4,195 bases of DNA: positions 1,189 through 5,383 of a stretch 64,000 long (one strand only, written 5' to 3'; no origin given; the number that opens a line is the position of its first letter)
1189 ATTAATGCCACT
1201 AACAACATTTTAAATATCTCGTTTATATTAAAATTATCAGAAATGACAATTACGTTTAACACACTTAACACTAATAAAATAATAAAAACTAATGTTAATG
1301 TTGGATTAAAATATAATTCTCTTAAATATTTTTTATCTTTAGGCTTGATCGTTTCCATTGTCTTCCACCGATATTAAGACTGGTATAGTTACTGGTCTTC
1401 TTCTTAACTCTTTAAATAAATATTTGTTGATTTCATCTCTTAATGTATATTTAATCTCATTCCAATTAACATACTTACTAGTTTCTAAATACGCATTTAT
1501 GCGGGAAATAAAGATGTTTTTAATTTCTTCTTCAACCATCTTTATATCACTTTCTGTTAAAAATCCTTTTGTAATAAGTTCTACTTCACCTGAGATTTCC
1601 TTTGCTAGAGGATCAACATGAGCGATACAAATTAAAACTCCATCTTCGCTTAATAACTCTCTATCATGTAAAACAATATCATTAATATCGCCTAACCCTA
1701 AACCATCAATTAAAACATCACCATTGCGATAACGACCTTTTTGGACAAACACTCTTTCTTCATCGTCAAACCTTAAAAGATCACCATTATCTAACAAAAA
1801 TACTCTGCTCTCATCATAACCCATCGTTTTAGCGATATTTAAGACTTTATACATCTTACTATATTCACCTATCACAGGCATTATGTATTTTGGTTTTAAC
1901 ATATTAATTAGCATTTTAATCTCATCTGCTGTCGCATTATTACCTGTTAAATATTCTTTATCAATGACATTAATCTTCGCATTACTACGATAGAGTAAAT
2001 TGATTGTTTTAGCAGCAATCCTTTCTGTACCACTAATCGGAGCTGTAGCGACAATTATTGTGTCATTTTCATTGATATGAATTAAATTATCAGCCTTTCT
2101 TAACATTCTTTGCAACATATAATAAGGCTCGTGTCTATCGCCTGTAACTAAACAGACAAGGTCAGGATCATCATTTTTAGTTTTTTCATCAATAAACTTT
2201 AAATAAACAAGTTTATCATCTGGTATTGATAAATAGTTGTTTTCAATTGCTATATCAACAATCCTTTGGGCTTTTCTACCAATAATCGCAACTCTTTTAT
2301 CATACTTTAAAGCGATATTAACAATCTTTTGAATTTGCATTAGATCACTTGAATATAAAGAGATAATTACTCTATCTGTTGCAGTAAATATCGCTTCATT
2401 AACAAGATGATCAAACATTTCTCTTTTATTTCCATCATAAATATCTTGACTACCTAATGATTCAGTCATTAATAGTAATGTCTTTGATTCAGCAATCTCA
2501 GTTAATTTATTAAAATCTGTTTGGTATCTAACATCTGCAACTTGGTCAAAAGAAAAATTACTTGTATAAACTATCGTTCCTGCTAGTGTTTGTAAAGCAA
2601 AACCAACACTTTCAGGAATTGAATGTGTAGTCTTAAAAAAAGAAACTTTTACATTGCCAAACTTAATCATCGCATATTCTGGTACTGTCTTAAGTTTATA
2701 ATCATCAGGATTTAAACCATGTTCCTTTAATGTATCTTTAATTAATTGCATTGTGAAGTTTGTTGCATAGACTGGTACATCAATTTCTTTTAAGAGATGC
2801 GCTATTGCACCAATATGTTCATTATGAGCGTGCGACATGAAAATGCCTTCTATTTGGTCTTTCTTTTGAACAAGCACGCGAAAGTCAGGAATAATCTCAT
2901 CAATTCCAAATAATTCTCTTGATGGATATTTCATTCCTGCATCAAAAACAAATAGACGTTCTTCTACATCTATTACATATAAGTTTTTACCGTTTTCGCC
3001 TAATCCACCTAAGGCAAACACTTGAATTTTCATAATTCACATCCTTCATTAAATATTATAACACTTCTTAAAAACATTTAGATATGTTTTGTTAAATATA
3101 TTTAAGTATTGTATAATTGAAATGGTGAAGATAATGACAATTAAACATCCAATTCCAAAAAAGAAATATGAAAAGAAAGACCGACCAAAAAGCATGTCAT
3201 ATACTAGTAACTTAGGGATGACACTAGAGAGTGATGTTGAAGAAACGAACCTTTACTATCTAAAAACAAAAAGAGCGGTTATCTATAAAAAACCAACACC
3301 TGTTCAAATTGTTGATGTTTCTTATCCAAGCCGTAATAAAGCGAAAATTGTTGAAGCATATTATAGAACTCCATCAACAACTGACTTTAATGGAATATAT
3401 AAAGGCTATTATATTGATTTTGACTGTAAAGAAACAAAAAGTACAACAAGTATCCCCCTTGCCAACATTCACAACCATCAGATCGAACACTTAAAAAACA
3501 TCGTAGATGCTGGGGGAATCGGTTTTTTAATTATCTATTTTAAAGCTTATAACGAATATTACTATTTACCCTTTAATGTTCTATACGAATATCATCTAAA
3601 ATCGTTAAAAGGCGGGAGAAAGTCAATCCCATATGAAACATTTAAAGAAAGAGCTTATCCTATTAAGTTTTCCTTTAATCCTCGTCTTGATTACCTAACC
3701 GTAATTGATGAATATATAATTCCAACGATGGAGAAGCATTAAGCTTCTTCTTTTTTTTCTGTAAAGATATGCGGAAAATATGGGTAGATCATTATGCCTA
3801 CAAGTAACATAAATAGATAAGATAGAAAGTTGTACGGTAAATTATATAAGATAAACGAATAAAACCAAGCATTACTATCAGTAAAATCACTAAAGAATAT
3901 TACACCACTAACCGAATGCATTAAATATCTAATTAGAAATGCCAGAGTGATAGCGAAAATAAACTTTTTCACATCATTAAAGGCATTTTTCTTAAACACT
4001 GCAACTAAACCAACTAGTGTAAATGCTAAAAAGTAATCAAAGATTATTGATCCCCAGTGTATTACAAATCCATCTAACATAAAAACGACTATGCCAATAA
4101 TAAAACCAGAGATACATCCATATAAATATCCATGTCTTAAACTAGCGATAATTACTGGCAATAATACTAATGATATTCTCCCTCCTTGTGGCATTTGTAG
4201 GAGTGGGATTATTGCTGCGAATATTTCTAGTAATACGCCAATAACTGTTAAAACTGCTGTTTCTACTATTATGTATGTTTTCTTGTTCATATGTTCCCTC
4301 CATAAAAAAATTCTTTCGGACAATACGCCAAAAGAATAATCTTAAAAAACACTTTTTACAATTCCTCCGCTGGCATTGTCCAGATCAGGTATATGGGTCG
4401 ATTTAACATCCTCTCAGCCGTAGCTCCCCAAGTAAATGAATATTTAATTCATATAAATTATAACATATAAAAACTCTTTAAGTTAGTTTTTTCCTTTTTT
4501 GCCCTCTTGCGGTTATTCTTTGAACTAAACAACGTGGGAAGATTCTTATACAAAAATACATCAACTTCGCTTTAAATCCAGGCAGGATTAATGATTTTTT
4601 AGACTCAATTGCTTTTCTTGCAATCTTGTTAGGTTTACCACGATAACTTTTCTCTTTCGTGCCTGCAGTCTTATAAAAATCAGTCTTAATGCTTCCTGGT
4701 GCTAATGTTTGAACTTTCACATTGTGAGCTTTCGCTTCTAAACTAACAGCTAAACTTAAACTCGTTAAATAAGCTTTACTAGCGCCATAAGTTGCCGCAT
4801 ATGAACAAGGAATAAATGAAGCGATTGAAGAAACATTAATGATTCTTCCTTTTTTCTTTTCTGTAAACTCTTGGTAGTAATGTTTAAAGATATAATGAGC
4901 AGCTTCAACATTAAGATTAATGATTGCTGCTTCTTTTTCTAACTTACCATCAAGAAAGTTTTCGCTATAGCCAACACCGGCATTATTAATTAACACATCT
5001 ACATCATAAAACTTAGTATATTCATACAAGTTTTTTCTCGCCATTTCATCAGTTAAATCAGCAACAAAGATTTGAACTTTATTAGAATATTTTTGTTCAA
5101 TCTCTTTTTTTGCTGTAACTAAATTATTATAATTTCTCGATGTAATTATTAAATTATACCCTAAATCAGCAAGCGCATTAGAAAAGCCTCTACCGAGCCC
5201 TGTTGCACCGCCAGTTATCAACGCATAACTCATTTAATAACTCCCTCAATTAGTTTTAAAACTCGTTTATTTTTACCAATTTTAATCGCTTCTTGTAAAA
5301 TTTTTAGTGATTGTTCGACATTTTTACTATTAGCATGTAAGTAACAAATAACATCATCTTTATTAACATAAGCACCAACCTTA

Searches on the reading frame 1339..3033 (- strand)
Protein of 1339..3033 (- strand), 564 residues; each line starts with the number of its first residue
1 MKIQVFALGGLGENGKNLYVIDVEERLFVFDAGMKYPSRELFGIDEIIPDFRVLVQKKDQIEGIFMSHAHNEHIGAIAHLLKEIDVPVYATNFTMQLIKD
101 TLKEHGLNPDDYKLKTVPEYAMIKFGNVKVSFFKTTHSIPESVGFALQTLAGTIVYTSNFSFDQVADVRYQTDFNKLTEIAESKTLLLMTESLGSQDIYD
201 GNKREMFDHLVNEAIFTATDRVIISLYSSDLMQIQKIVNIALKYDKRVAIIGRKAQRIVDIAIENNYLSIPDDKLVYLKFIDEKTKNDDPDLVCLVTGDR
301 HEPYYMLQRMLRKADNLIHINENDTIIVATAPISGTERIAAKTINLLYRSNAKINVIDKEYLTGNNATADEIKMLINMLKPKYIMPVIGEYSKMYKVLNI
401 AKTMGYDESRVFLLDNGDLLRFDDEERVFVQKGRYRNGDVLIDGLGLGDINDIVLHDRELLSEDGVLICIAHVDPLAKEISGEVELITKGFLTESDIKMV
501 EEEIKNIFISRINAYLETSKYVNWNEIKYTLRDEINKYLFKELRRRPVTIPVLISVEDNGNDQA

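Call 46: search_protein_families(library=ncbifam, proteins=[window:1339-3033:-], max_evalue=1e-10)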
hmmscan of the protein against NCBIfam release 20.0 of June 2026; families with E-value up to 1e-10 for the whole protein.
window:1339-3033:- (564 aa): 2 families
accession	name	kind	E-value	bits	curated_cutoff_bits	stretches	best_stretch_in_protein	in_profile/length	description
TIGR00649.1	MG423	subfamily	3.1e-134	448.3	400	1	3-553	1-545/546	RNase J family beta-CASP ribonuclease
NF047419.1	RNase_J1_RnjA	exception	5.4e-129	431.4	820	1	3-555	2-548/549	ribonuclease J1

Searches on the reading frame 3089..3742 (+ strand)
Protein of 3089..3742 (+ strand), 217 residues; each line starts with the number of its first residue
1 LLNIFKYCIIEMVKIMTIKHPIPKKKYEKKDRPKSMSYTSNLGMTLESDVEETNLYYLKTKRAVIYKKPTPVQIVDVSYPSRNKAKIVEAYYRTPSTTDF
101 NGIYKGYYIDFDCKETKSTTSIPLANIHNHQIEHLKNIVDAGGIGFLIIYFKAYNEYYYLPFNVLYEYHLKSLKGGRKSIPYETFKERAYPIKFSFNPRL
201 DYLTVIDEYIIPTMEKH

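Call 65: search_protein_families(library=pfam, proteins=[window:3089-3742:+], max_evalue=0.00001)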
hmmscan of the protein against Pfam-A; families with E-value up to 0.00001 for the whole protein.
window:3089-3742:+ (217 aa): 1 family
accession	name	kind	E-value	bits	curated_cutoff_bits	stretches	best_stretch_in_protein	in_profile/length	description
PF03838.20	RecU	-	3.1e-59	200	25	1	43-207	2-162/162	Recombination protein U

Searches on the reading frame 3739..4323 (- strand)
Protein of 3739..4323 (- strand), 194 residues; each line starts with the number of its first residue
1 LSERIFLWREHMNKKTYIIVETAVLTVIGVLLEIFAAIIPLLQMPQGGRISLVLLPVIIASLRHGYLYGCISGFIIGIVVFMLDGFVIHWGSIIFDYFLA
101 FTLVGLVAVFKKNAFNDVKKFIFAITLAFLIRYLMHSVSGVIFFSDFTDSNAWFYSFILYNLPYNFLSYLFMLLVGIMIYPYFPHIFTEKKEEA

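Call 65: search_protein_families(library=pfam, proteins=[window:3739-4323:-], max_evalue=0.00001)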
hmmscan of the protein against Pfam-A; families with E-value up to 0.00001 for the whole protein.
window:3739-4323:- (194 aa): 2 families
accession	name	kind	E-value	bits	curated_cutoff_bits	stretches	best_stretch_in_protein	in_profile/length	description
PF09515.15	Thia_YuaJ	-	1.1e-27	97.7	25.8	1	20-184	2-173/177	Thiamine transporter protein (Thia_YuaJ)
PF12822.12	ECF_trnsprt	-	3.7e-06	27.5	30.7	0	19-177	3-149/169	ECF transporter, substrate-specific component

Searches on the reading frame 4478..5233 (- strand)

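Call 65: search_protein_families(library=pfam, proteins=[window:4478-5233:-], max_evalue=0.00001)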
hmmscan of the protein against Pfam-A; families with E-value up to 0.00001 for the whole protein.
window:4478-5233:- (251 aa): 3 families
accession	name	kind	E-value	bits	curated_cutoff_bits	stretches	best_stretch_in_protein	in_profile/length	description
PF00106.31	adh_short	-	4.9e-42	144.1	26.6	1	4-193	3-193/195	short chain dehydrogenase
PF13561.12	adh_short_C2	-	8.7e-26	91.4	27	1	10-196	3-190/236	Enoyl-(Acyl carrier protein) reductase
PF08659.16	KR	-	3.4e-10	40.6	22.6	1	4-160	3-160/180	KR domain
